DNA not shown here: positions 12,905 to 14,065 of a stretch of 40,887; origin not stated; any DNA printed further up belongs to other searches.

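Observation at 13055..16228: Orphan CheR, degenerate CheR, receiver-less CheB and membrane GAF protein operon without any CheA/CheW/MCP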

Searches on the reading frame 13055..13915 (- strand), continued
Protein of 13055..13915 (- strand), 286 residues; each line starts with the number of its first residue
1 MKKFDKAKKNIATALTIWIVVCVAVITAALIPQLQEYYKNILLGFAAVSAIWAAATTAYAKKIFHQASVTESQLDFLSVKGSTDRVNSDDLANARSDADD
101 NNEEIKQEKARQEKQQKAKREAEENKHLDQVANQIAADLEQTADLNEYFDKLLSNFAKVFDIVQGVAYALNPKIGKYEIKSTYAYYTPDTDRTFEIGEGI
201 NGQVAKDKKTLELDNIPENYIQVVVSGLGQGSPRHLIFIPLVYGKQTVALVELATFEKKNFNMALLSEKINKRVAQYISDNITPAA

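Call 61: search_protein_families(library=pfam, proteins=[L089:21110-21466:-, L089:20407-21096:+, L089:4498-5427:+, L086:20610-21101:+, L086:20200-20607:+, L086:4390-4806:-, L089:7817-9901:+, L089:17314-18531:+], max_evalue=0.01)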
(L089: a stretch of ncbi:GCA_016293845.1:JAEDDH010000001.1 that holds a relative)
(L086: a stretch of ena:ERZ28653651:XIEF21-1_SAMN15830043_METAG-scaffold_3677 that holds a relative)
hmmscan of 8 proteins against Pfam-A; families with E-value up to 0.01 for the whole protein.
L089:21110-21466:- (118 aa): 2 families
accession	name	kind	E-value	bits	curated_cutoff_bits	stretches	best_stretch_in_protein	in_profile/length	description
PF01627.28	Hpt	-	1.8e-06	28.5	24.6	1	26-90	1-65/84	Hpt domain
PF08898.15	DUF1843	-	0.00067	20.6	23.3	0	44-80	9-43/52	Domain of unknown function (DUF1843)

L089:20407-21096:+ (229 aa): 1 family
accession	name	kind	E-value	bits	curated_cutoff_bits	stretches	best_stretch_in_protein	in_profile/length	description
PF00702.32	Hydrolase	-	0.0057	17.5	26.4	0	106-144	153-191/191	haloacid dehalogenase-like hydrolase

L089:4498-5427:+ (309 aa): 0 families

L086:20610-21101:+ (163 aa): 0 families

L086:20200-20607:+ (135 aa): 1 family
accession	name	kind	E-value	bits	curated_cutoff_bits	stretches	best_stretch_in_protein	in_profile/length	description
PF09345.15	SiaC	-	4.2e-33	114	24.5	1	6-121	1-118/120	SiaC family regulatory phosphoprotein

L086:4390-4806:- (138 aa): 1 family
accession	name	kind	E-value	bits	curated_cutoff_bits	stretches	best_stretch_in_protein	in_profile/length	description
PF09345.15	SiaC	-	3.9e-36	123.8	24.5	1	19-134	3-119/120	SiaC family regulatory phosphoprotein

L089:7817-9901:+ (694 aa): 2 families
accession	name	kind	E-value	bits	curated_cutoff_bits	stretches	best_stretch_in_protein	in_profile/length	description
PF00015.26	MCPsignal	-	1.2e-36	126.6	34.6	1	424-573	2-172/172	Methyl-accepting chemotaxis protein (MCP) signalling domain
PF00672.30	HAMP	-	1.4e-08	35.3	25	1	317-368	2-53/53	HAMP domain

L089:17314-18531:+ (405 aa): 3 families
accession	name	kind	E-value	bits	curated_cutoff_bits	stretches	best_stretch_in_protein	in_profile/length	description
PF00072.30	Response_reg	-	1.3e-26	93.4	30.2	1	13-125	1-110/111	Response regulator receiver domain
PF02518.31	HATPase_c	-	9e-25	87.7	26.4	1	289-403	2-110/111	Histidine kinase-, DNA gyrase B-, and HSP90-like ATPase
PF00512.31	HisKA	-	5.7e-13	49.1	26.9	1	170-235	2-66/66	His Kinase A (phospho-acceptor) domain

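Call 66: search_protein_families(library=pfam, proteins=[L030:5106-7520:+, L041:3172-5574:+, L038:71-2584:+, L038:3176-4198:+, L041:8646-8930:+, L041:8963-9961:+, L073:2804-3541:+, L073:1815-2807:+, L073:4909-5529:+, L069:10537-11274:+], max_evalue=0.001)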
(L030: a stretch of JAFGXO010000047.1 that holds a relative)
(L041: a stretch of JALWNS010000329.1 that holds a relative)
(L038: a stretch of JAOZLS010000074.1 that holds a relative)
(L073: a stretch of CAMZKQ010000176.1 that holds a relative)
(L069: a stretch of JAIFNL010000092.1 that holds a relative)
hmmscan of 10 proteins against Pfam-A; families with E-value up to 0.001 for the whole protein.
L030:5106-7520:+ (804 aa): 0 families

L041:3172-5574:+ (800 aa): 0 families

L038:71-2584:+ (837 aa): 2 families
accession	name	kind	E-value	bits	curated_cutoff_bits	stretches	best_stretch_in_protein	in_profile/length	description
PF05345.18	He_PIG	-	1.1e-12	48.7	24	1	655-749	2-95/96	Putative Ig domain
PF18962.6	Por_Secre_tail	-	1.1e-12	48.5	27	1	765-834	1-74/75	Secretion system C-terminal sorting domain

L038:3176-4198:+ (340 aa): 5 families
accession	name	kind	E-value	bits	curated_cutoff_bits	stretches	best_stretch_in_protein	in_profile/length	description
PF12799.13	LRR_4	-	1.6e-31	108.1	27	4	134-173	1-43/44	Leucine Rich repeats (2 copies)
PF13855.12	LRR_8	-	2.3e-30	104.6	27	5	134-192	1-61/61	Leucine rich repeat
PF23598.1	LRR_14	-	6.8e-24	84.7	40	4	47-118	50-121/353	Leucine-rich repeat region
PF00560.39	LRR_1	-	5.1e-20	67.7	20.6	0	270-289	1-21/23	Leucine Rich Repeat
PF23211.1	LRR_LRWD1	-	5.1e-07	30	28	0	62-123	39-98/190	Leucine-rich repeat and WD repeat-containing protein 1, LRR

L041:8646-8930:+ (94 aa): 1 family
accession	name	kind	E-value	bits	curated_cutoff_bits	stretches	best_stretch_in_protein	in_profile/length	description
PF19807.5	DUF6290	-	0.00074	20.1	27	1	15-52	6-42/72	Family of unknown function (DUF6290)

L041:8963-9961:+ (332 aa): 6 families
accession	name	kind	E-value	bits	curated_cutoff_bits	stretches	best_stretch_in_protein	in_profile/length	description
PF01370.27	Epimerase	-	1.8e-29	103.3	20.9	1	15-254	1-240/240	NAD dependent epimerase/dehydratase family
PF16363.11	GDP_Man_Dehyd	-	3.3e-17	63.4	27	1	16-181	1-180/332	GDP-mannose 4,6 dehydratase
PF04321.23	RmlD_sub_bind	-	2.6e-13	50.1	27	1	14-172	2-143/287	RmlD substrate binding domain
PF07993.18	NAD_binding_4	-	3e-09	36.9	20.1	1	78-222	88-249/258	Male sterility protein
PF02719.21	Polysacc_synt_2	-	1.6e-07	31.2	20.2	1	15-128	1-127/293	Polysaccharide biosynthesis protein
PF01073.25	3Beta_HSD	-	1.7e-05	24.4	22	1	16-140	1-127/280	3-beta hydroxysteroid dehydrogenase/isomerase family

L073:2804-3541:+ (245 aa): 2 families
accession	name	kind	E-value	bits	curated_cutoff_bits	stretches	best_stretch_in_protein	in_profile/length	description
PF09844.14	DUF2071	-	4.7e-56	190.2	27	1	26-228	2-211/212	Uncharacterized conserved protein (COG2071)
PF06314.16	ADC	-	6.3e-06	26.3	29.8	1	16-108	2-90/238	Acetoacetate decarboxylase (ADC)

L073:1815-2807:+ (330 aa): 0 families

L073:4909-5529:+ (206 aa): 1 family
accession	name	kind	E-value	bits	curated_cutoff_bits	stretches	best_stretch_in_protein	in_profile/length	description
PF01613.24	Flavin_Reduct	-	9.5e-31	107.4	27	1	18-156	4-140/153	Flavin reductase like domain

L069:10537-11274:+ (245 aa): 1 family
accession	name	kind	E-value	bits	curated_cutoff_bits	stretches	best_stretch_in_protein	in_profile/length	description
PF00535.33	Glycos_transf_2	-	1.1e-19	71.4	23.3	1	9-170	2-166/168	Glycosyl transferase family 2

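Call 75: search_protein_representatives(alignment_id=A1)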
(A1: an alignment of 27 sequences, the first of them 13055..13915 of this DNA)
Query: 27 sequences, 261 profile positions. Proteins with E-value up to 0.001 (for the whole library): 10806; up to 1e-10: 8539; up to 1e-30: 710. The best 150 are listed.
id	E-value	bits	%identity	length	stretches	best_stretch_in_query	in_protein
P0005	7.6e-88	310.8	-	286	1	1-261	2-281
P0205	1.5e-86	306.6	-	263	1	5-261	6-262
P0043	2.3e-84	299.4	-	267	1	3-260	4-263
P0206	8.7e-81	287.7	-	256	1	1-260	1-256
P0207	1.7e-80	286.8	-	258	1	4-259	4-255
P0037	3.6e-79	282.4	-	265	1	2-260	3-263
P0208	4.4e-75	269.0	-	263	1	1-260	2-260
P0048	3.2e-74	266.2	-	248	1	4-260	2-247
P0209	1.1e-70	254.6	-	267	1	4-259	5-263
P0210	1.9e-70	253.8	-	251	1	5-258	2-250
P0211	1.0e-68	248.1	-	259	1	2-259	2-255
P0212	4.5e-68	246.0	-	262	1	2-259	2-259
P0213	5.3e-68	245.8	-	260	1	1-259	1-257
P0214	1.3e-67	244.6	-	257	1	1-259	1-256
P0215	1.8e-67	244.1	-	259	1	1-260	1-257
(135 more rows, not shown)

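Call 77: find_homologous_proteins(query=L069:9749-10501:+, max_evalue=1e-10)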
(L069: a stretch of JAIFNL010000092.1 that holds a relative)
Query L069:9749-10501:+ (250 aa): 15 proteins with E <= 1e-10 among 1105 candidates.
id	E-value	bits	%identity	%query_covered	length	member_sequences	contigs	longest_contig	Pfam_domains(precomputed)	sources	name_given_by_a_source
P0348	2.0e-150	517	100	100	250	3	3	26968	PF13185.13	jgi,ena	-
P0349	2.1e-128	445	84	100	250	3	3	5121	PF13185.13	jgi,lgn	jgi:putative methionine-R-sulfoxide reductase with GAF domain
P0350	7.9e-73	263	52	99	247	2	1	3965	PF13185.13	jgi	jgi:putative methionine-R-sulfoxide reductase with GAF domain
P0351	2.8e-71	258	51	100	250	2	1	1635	PF13185.13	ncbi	-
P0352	1.3e-68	249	48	100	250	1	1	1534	PF13185.13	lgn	-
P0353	8.6e-65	237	49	89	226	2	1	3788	PF13185.13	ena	-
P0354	2.1e-29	121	39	66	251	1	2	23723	PF13185.13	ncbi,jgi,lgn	-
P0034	2.3e-29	121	29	91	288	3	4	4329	PF13185.13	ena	-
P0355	1.4e-27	115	29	92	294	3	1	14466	PF13185.13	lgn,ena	-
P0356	4.6e-26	110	33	85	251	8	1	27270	PF13185.13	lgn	-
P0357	1.3e-24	105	33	75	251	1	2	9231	PF13185.13,PF01590.33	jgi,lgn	jgi:hypothetical protein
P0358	1.4e-24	105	33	75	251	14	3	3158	PF13185.13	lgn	-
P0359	2.3e-22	98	38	60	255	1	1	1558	PF13185.13,PF01590.33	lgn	-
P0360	3.5e-16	78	30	74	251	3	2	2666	PF13185.13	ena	-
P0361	7.6e-14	70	35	78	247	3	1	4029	-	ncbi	-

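Call 83: find_encoding_contigs(protein=P0184, flank=10000, max_places=1)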
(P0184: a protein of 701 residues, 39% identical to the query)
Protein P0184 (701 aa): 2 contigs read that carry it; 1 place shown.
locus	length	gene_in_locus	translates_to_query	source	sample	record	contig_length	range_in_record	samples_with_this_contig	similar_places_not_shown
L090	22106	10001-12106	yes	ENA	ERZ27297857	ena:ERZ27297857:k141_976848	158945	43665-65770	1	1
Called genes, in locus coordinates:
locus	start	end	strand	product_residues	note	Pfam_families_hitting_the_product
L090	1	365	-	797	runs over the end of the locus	PF13689:DUF4154, PF08448:PAS_4 (faint), PF08447:PAS_3 (weak), PF13426:PAS_9, PF07228:SpoIIE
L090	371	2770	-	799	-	PF13689:DUF4154, PF28019:HmpF (weak), PF08448:PAS_4, PF13426:PAS_9, PF07228:SpoIIE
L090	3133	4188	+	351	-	PF07228:SpoIIE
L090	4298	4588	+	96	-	PF05258:DciA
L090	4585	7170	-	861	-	PF18911:PKD_4 (faint), PF22352:K319L-like_PKD (faint), PF13585:CHU_C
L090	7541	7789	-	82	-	-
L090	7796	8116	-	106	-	-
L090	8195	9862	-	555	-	PF01551:Peptidase_M23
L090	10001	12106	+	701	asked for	PF00672:HAMP, PF00015:MCPsignal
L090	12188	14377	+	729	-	PF00672:HAMP, PF00015:MCPsignal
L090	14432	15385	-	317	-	PF01963:TraB_PrgY_gumN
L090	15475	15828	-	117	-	PF00392:GntR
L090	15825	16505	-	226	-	-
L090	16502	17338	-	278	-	PF00005:ABC_tran, PF13175:AAA_15 (weak), PF13304:AAA_21 (faint)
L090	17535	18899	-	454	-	PF03600:CitMHS, PF03605:DcuA_DcuB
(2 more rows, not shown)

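Call 84: find_encoding_contigs(protein=P0153, flank=10000, max_places=1)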
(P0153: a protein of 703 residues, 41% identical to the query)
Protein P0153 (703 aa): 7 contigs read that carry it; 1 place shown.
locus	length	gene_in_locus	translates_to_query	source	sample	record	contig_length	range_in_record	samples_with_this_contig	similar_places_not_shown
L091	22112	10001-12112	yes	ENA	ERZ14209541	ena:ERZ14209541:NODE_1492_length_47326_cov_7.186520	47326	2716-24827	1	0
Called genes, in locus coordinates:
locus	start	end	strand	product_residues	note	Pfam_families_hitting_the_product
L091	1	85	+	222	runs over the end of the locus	-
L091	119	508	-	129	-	PF05099:TerB (weak)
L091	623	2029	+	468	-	PF01554:MatE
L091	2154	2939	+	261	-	PF04909:Amidohydro_2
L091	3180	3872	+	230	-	-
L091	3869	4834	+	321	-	-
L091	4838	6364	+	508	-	PF13379:NMT1_2 (weak), PF09084:NMT1, PF00691:OmpA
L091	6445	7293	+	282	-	PF00528:BPD_transp_1 (weak)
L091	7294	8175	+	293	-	PF00005:ABC_tran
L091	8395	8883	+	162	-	PF01467:CTP_transf_like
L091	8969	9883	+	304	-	PF13353:Fer4_12 (weak), PF04055:Radical_SAM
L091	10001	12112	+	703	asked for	PF00672:HAMP (weak), PF00015:MCPsignal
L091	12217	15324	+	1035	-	PF19055:ABC2_membrane_7 (faint), PF00005:ABC_tran, PF01061:ABC2_membrane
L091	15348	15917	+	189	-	-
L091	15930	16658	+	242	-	PF00106:adh_short, PF13561:adh_short_C2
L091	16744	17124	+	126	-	PF09345:SiaC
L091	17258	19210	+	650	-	PF03993:DUF349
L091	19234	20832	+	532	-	PF06418:CTP_synth_N, PF00117:GATase, PF07722:Peptidase_C26 (weak)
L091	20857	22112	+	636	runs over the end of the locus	PF14849:YidC_periplas, PF02096:60KD_IMP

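Call 85: find_encoding_contigs(protein=P0150, flank=10000, max_places=1)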
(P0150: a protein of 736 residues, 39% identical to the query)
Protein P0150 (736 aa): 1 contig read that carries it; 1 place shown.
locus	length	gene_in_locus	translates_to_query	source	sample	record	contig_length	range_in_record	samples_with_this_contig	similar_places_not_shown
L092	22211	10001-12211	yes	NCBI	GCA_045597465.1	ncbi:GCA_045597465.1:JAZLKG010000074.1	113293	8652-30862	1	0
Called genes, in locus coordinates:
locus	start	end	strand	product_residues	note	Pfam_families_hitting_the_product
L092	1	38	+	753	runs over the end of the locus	PF07228:SpoIIE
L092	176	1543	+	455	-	PF01554:MatE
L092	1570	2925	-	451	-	PF01554:MatE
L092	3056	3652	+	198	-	PF13505:OMP_b-brl, PF13568:OMP_b-brl_2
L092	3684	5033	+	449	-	-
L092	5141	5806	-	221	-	PF00196:GerE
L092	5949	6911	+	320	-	-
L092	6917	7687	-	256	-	PF12724:Flavodoxin_5, PF13484:Fer4_16 (faint), PF00037:Fer4 (faint), PF13237:Fer4_10 (weak), PF25160:LdpA_Fe-S-bd (faint), PF12838:Fer4_7 (weak), PF13187:Fer4_9 (weak)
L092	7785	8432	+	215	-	PF00188:CAP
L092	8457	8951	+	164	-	PF01467:CTP_transf_like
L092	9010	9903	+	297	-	PF04055:Radical_SAM (weak)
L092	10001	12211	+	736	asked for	PF00672:HAMP, PF00015:MCPsignal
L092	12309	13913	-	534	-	PF06418:CTP_synth_N, PF00117:GATase, PF07722:Peptidase_C26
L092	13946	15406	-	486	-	PF08903:DUF1846, PF20921:DUF1846_C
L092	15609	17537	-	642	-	PF14849:YidC_periplas, PF02096:60KD_IMP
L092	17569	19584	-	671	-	PF03993:DUF349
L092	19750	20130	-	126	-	PF09345:SiaC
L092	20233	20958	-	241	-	PF00106:adh_short, PF08659:KR (weak), PF13561:adh_short_C2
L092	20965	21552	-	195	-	-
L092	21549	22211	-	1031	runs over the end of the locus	PF00005:ABC_tran, PF19055:ABC2_membrane_7 (weak), PF01061:ABC2_membrane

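Call 89: find_encoding_contigs(protein=P0147, flank=10000, max_places=3)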
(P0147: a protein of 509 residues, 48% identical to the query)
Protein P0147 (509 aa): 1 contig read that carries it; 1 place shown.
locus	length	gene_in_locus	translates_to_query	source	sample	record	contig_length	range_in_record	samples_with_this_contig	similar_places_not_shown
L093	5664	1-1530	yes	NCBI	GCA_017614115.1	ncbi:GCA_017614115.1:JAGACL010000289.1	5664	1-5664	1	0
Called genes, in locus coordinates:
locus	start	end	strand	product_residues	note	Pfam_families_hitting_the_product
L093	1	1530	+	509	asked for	PF00672:HAMP (faint), PF00015:MCPsignal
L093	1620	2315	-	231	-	PF09976:TPR_21 (faint), PF13174:TPR_6 (faint), PF13428:TPR_14 (faint), PF13432:TPR_16 (faint), PF14559:TPR_19 (faint), PF07719:TPR_2 (faint), PF25062:ARM_TT21_N (weak), PF13424:TPR_12 (weak), +1 more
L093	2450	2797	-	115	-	PF01245:Ribosomal_L19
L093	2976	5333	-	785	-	PF26550:Tricorn_2nd (faint), PF02129:Peptidase_S15 (faint), PF00326:Peptidase_S9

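Call 90: find_encoding_contigs(protein=P0138, flank=10000, max_places=3)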
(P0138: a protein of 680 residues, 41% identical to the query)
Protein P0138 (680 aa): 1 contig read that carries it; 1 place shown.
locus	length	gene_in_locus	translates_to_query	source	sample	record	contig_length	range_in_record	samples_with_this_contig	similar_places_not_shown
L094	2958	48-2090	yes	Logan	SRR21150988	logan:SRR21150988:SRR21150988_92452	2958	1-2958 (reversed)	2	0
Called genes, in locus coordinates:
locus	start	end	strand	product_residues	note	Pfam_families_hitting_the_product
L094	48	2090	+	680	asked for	PF00015:MCPsignal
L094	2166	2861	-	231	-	PF09976:TPR_21 (faint), PF13432:TPR_16 (faint), PF13174:TPR_6 (faint), PF13428:TPR_14 (faint), PF13424:TPR_12 (faint), PF07719:TPR_2 (faint), PF25062:ARM_TT21_N (weak), PF00515:TPR_1 (faint), +1 more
